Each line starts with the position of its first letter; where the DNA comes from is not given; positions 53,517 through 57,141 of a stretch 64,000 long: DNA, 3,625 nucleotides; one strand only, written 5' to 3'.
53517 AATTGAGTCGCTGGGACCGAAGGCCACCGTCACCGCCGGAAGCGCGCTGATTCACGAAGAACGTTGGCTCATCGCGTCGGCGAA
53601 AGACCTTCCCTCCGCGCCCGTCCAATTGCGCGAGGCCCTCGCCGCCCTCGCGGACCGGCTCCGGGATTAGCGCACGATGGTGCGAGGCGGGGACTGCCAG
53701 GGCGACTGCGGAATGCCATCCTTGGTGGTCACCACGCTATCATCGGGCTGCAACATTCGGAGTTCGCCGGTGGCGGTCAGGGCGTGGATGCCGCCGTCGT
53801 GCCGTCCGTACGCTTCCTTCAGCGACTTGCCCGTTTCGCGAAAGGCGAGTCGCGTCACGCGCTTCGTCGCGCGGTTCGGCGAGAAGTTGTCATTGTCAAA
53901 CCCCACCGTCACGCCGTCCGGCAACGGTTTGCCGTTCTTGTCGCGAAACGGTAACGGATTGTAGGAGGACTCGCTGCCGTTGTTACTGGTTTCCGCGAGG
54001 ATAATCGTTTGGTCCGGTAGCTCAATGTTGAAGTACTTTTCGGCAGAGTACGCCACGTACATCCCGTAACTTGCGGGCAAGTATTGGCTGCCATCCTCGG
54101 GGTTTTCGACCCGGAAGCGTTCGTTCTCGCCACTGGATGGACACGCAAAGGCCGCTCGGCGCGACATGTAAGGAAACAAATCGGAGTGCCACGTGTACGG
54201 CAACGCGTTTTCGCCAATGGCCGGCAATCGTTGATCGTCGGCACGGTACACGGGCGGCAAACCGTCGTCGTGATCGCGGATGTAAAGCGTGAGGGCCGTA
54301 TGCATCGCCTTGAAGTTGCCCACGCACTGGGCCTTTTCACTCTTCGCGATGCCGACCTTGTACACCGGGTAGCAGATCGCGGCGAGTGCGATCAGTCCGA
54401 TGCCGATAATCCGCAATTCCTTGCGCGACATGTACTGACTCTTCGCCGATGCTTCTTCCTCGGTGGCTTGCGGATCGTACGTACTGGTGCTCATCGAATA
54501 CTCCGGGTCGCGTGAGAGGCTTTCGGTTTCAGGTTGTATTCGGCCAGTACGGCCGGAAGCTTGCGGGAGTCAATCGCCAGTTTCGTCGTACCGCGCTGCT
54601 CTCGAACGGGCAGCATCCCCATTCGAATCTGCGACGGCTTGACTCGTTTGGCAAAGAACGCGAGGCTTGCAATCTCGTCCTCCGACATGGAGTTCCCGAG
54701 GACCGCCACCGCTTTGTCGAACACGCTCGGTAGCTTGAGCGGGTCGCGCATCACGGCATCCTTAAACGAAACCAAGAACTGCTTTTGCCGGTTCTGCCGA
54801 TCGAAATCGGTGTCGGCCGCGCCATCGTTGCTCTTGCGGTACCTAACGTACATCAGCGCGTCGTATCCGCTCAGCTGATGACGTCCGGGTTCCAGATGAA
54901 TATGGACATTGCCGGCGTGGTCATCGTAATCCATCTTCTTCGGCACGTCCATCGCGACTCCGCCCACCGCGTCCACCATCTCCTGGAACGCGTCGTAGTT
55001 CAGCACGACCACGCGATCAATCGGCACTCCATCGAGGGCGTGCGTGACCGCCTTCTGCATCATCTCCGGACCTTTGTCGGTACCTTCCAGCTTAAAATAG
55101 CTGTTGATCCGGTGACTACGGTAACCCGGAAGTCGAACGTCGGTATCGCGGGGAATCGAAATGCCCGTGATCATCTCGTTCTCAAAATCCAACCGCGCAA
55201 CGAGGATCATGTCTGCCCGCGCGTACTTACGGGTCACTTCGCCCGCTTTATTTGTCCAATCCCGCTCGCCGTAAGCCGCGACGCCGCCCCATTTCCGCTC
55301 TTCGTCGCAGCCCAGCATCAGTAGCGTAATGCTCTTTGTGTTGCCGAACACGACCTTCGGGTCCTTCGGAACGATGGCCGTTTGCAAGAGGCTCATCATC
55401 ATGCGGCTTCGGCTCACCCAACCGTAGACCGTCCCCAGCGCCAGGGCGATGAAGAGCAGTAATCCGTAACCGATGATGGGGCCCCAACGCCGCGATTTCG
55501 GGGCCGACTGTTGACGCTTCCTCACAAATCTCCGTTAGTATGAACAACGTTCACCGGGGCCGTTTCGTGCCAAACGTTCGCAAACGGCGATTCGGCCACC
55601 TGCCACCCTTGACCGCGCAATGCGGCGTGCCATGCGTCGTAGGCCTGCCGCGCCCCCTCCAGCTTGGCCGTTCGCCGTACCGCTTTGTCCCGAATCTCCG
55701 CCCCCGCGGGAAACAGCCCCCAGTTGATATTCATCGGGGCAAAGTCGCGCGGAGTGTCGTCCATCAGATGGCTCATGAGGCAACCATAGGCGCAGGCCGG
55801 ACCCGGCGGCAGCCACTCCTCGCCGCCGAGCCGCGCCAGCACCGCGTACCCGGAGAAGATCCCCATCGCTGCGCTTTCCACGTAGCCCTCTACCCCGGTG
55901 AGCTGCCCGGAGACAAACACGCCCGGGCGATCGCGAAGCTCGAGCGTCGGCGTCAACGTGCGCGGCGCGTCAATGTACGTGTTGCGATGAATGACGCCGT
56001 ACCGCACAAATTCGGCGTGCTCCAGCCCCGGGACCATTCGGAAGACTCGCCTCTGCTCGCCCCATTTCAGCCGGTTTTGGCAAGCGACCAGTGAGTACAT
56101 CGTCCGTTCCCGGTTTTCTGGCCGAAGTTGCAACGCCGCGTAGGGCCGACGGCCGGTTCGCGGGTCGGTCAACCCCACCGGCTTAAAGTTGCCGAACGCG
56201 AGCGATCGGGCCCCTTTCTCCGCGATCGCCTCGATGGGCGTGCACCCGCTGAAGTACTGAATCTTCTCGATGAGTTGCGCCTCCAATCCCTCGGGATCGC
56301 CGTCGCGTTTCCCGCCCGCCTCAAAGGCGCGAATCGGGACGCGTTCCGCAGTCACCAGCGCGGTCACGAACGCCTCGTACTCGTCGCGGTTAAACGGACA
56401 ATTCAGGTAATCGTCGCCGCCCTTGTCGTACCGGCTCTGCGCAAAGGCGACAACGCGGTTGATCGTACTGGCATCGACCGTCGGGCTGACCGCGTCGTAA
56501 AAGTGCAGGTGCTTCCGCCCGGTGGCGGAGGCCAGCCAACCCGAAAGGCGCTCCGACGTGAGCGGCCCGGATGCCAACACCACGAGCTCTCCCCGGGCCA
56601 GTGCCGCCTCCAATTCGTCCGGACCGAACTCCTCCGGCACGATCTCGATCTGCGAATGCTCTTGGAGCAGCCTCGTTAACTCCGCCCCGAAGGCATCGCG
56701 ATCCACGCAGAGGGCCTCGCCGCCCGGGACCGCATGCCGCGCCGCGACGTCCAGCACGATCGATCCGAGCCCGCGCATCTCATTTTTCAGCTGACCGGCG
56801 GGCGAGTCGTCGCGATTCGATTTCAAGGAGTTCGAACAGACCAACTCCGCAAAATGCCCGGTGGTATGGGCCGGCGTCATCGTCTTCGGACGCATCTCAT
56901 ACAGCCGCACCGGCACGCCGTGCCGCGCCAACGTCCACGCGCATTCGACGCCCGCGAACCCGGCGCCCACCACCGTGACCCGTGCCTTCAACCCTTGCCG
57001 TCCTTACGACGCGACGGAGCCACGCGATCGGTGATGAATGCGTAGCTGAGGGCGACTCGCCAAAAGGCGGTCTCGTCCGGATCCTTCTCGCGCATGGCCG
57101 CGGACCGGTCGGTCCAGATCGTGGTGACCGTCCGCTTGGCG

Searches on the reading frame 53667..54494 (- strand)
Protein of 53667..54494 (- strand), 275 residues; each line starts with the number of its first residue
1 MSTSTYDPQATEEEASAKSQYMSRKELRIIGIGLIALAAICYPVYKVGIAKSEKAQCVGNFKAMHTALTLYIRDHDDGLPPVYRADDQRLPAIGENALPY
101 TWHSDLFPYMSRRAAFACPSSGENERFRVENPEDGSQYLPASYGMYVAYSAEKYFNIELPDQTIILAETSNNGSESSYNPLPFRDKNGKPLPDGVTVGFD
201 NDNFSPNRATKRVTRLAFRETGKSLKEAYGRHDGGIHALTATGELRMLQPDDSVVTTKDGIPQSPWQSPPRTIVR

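Call 12: search_protein_families(library=pfam, proteins=[window:53667-54494:-], max_evalue=0.001)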
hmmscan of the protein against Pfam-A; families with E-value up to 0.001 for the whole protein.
window:53667-54494:- (275 aa): 1 family
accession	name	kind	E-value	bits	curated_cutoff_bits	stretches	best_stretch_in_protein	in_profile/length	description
PF07596.16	SBP_bac_10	-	0.0003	21.3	23.3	0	55-114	10-64/268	Protein of unknown function (DUF1559)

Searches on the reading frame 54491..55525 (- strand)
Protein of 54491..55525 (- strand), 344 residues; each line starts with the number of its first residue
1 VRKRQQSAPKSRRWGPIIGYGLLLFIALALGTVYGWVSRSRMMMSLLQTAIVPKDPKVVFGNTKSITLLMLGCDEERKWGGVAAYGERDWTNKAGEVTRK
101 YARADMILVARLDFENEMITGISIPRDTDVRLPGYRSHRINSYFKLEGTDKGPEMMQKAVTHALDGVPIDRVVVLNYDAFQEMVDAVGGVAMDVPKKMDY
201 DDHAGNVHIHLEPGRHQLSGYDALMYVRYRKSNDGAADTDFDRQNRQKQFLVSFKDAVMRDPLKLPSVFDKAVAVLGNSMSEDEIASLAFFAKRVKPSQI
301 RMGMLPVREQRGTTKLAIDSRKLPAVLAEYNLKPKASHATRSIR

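Call 12: search_protein_families(library=pfam, proteins=[window:54491-55525:-], max_evalue=0.001)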
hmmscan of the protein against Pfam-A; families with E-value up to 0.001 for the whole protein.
window:54491-55525:- (344 aa): 1 family
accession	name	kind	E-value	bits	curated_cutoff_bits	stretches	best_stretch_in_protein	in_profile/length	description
PF03816.19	LytR_cpsA_psr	-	5.6e-33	114.7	24.6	1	103-253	1-143/150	LytR_cpsA_psr family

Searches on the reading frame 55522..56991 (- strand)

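Call 12: search_protein_families(library=pfam, proteins=[window:55522-56991:-], max_evalue=0.001)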
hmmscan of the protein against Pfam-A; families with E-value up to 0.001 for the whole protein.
window:55522-56991:- (489 aa): 6 families
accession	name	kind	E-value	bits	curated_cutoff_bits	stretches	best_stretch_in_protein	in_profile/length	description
PF01134.28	GIDA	-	1.4e-79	268.5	22.1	1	5-391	2-390/391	Glucose inhibited division protein A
PF01266.30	DAO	-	5.1e-07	30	27.9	1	4-155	1-108/353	FAD dependent oxidoreductase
PF13450.12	NAD_binding_8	-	1.7e-06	28.7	21.9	1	7-36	1-30/68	NAD(P)-binding Rossmann-like domain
PF07992.20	Pyr_redox_2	-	3.9e-06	26.9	26.1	1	3-41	143-180/291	Pyridine nucleotide-disulphide oxidoreductase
PF00070.33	Pyr_redox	-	3.3e-05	24.7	22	1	4-38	1-35/82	Pyridine nucleotide-disulphide oxidoreductase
PF01262.27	AlaDh_PNT_C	-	0.00038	20.4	23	1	2-44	28-72/214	Alanine dehydrogenase/PNT, C-terminal domain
